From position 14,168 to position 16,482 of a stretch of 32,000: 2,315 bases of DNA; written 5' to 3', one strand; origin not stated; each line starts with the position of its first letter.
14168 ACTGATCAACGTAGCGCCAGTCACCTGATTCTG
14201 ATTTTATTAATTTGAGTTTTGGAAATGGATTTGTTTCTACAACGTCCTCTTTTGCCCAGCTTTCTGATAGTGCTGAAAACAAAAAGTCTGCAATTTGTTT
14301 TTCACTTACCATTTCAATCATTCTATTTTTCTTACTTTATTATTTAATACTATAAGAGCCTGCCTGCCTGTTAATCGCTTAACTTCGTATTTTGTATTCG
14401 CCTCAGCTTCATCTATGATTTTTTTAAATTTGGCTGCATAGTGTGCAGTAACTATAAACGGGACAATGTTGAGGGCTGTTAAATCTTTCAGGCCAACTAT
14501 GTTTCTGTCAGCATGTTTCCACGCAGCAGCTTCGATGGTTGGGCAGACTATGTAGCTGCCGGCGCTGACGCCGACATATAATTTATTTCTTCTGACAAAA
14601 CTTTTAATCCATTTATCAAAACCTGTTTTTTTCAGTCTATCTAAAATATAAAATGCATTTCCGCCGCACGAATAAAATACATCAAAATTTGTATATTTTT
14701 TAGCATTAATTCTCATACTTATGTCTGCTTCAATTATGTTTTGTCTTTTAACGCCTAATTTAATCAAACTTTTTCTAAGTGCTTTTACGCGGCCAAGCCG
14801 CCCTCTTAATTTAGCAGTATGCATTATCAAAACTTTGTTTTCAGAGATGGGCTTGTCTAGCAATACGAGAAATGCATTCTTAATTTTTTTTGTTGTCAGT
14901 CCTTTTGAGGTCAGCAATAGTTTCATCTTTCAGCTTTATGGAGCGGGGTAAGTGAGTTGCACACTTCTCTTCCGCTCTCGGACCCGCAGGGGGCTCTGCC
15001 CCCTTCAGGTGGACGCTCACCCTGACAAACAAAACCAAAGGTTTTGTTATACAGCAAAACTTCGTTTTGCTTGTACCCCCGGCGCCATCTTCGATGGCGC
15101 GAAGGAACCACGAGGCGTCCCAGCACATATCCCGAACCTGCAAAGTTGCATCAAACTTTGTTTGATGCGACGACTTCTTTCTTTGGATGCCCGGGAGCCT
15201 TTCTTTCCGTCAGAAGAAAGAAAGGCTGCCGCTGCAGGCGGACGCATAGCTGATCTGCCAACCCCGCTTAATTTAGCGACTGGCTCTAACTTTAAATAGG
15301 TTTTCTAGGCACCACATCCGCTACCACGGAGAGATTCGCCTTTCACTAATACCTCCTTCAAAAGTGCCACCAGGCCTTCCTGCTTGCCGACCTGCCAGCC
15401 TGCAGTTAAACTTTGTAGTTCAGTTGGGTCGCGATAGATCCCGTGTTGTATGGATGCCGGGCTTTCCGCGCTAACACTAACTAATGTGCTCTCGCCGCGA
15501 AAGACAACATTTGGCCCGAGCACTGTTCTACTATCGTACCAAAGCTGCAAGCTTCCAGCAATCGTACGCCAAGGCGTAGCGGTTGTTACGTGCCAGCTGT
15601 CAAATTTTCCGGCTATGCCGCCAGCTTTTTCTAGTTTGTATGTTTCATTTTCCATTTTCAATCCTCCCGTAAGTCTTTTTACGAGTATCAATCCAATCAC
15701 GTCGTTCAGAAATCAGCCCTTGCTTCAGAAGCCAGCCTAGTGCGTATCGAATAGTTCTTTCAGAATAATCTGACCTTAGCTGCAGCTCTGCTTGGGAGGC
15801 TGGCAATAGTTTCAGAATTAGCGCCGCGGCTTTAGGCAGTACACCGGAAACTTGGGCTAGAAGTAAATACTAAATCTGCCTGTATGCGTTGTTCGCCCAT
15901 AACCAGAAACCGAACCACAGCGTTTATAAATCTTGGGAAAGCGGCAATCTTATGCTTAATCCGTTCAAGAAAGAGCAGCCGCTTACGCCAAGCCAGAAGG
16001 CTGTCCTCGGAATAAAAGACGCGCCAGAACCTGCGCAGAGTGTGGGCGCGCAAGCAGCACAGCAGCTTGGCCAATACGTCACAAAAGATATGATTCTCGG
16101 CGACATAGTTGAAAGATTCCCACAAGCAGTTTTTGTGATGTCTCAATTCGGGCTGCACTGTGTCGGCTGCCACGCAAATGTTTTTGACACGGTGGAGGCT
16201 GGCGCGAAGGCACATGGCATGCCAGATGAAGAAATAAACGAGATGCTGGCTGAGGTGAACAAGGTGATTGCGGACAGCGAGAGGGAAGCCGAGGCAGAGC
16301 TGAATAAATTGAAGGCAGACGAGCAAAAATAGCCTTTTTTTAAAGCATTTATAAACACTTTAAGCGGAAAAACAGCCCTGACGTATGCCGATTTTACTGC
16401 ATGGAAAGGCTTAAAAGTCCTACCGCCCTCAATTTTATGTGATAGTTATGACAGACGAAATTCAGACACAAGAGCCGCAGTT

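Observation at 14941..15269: Unassigned ~330-nt GC-rich multi-hairpin RNA with its own consensus promoter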

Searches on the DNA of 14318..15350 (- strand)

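Call 4: search_rna_families(source=window, start=14850, end=15350, threshold=evalue, max_evalue=10, show_alignments=5)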
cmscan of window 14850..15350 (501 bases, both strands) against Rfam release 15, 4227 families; matches with E-value up to 10: 6.
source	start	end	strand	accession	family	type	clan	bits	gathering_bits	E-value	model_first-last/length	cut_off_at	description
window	15022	15071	-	RF02071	STnc280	Gene; sRNA;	-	20.6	80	0.36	1-83/83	no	Salmonella enterica sRNA STnc280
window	15188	15236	+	RF04268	mir-512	Gene; miRNA;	-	19.9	94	0.27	19-66/84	no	mir-512 microRNA precursor family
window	14854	14932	-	RF01561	DdR11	Gene; snRNA; snoRNA; CD-box;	-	17.7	65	0.66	1-76/76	no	Dictyostelium snoRNA DdR11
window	14859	14935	-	RF00105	SNORD115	Gene; snRNA; snoRNA; CD-box;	-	15.2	39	7.2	1-82/82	no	Small nucleolar RNA SNORD115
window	15000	15044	+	RF00522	PreQ1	Cis-reg; riboswitch;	-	12.6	39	8.7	1-45/45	no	PreQ1 (pre queuosine) riboswitch aptamer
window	14985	15071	+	RF00035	OxyS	Gene; sRNA;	-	11.7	75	8.2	1-110/110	no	OxyS RNA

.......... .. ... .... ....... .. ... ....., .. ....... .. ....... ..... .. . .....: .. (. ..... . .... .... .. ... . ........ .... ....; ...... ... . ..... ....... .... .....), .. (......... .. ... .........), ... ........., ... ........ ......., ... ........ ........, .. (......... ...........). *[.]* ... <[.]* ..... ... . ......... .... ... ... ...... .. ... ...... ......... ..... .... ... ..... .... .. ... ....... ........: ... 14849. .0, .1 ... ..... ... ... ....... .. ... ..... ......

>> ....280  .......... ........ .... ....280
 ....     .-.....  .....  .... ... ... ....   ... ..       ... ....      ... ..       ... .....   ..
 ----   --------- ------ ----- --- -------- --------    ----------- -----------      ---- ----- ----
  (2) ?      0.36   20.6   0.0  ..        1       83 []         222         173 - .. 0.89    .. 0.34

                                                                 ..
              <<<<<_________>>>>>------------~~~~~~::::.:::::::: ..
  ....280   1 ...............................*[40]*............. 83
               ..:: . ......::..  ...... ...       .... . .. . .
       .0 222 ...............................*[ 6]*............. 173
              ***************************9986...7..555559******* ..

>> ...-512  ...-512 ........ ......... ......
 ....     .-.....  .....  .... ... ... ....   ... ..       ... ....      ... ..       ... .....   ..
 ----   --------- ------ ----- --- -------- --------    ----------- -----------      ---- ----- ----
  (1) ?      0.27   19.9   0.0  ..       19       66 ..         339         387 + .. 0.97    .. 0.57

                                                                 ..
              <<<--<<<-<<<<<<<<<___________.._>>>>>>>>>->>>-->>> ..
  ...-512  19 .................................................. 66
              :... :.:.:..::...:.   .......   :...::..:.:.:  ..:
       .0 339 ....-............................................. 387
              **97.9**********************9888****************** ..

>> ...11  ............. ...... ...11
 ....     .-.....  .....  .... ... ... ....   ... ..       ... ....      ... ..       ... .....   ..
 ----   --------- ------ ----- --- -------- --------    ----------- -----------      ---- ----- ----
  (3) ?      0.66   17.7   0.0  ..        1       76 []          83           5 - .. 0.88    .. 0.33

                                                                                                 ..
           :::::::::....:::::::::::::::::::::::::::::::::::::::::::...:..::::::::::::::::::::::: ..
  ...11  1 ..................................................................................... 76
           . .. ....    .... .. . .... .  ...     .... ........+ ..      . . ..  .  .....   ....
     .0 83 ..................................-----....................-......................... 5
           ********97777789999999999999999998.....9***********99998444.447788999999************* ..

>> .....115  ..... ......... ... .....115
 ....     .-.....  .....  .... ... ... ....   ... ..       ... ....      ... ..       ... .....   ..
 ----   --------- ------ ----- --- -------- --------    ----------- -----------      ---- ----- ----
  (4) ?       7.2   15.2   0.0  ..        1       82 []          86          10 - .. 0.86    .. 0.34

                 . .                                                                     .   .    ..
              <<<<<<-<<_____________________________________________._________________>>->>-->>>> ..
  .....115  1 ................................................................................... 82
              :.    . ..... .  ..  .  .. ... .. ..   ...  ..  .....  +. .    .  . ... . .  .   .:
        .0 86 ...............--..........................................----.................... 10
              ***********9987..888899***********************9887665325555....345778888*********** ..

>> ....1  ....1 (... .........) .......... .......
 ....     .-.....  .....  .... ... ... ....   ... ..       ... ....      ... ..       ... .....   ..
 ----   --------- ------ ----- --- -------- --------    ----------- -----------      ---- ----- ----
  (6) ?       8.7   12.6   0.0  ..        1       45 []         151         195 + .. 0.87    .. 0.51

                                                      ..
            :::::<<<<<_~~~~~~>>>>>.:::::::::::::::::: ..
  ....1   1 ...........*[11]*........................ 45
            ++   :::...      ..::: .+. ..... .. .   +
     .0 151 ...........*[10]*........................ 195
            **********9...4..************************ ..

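Call 50: search_rna_families(sources=[L085, L109, L107, L100, L088, L108], threshold=gathering, show_alignments=1)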
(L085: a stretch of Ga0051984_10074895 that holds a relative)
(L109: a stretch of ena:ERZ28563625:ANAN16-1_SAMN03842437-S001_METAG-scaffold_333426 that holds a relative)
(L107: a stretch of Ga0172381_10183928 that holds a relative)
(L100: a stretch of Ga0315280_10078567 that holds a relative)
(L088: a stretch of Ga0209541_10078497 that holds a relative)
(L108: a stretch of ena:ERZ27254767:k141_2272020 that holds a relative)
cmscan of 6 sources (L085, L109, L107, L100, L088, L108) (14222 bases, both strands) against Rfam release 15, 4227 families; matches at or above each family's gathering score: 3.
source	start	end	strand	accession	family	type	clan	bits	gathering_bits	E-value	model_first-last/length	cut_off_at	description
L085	864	934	-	RF00005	tRNA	Gene; tRNA;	CL00001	50.1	29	2.1e-08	1-71/71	no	tRNA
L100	1818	1888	-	RF00005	tRNA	Gene; tRNA;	CL00001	50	29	2.2e-08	1-71/71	no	tRNA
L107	24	94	-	RF00005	tRNA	Gene; tRNA;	CL00001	48.4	29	6.2e-08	1-71/71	no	tRNA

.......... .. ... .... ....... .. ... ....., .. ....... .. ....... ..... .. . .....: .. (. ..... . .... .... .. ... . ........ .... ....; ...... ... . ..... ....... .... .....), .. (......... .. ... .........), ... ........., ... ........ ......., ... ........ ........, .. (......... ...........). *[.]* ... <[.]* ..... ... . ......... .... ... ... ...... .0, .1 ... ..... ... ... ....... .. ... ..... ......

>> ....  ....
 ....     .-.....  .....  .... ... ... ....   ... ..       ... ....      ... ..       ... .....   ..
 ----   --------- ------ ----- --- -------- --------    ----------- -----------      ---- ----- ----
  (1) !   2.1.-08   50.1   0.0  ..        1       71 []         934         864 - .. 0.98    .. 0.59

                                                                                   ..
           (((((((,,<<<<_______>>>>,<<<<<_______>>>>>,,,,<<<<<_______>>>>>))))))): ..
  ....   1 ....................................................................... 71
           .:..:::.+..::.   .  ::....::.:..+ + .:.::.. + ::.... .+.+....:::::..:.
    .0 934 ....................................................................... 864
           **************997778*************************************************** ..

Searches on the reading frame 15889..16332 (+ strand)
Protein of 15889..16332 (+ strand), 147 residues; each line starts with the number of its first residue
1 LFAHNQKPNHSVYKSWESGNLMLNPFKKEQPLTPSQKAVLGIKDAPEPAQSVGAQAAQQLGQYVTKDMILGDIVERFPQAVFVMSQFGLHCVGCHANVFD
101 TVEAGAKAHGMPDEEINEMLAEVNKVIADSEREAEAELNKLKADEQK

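Call 11: search_protein_families(library=pfam, proteins=[window:15889-16332:+], max_evalue=0.01)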
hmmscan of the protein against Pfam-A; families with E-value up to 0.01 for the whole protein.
window:15889-16332:+ (147 aa): 1 family
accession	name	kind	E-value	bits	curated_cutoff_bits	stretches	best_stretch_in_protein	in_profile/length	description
PF08984.16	DUF1858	-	1.2e-12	48.2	32.2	1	65-116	2-58/59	Domain of unknown function (DUF1858)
